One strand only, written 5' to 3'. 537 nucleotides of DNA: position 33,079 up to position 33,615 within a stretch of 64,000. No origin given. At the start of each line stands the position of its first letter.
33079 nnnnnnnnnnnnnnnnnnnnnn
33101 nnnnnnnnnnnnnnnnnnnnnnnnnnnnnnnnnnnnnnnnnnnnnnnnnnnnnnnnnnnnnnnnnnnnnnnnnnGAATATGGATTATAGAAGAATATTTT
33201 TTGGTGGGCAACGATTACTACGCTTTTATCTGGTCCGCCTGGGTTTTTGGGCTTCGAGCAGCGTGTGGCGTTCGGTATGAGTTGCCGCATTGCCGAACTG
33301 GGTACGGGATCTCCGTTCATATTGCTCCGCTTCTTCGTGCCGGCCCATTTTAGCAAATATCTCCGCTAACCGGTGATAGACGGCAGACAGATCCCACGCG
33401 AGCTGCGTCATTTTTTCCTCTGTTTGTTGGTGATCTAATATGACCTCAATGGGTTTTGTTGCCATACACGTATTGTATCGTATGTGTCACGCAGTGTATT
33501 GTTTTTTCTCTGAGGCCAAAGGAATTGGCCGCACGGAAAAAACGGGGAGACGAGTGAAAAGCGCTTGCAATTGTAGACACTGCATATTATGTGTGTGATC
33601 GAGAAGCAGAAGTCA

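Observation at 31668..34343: Duplicated adenylate-kinase-like genes with an identical 14 nt promoter motif, flanking a voltage-gated channel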

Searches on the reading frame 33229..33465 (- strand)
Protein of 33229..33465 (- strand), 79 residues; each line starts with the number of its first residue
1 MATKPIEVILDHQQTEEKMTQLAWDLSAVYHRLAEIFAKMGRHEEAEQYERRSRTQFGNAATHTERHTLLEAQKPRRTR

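Call 6: search_protein_families(library=pfam, proteins=[window:33229-33465:-], max_evalue=0.1)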
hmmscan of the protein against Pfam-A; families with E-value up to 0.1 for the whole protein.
window:33229-33465:- (79 aa): 9 families
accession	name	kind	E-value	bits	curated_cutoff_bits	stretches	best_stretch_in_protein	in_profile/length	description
PF13424.12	TPR_12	-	0.00034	21.2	30.1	1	27-53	45-71/77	Tetratricopeptide repeat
PF11846.14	Wzy_C_2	-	0.0019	18.6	28.5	1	28-65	147-184/191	Virulence factor membrane-bound polymerase, C-terminal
PF13181.12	TPR_8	-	0.0023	18.4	25.7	1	29-49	3-23/34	Tetratricopeptide repeat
PF00515.34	TPR_1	-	0.0029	17.8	27.8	1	29-49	3-23/34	Tetratricopeptide repeat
PF13374.12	TPR_10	-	0.0046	17.4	27.5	1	28-53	3-28/42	Tetratricopeptide repeat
PF13176.12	TPR_7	-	0.013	16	27.9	1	30-49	2-21/36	Tetratricopeptide repeat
PF07719.23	TPR_2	-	0.017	15.6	27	1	28-49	2-23/34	Tetratricopeptide repeat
PF25058.1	ARM_TT21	-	0.019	15.4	27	1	14-71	44-100/155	Tetratricopeptide repeat protein 21 ARM repeat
PF13431.12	TPR_17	-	0.03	15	24.4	1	21-48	7-34/34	Tetratricopeptide repeat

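Call 34: search_protein_families(library=ncbifam, proteins=[window:33229-33465:-], max_evalue=0.01)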
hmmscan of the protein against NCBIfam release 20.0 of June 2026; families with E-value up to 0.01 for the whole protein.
window:33229-33465:- (79 aa): 0 families
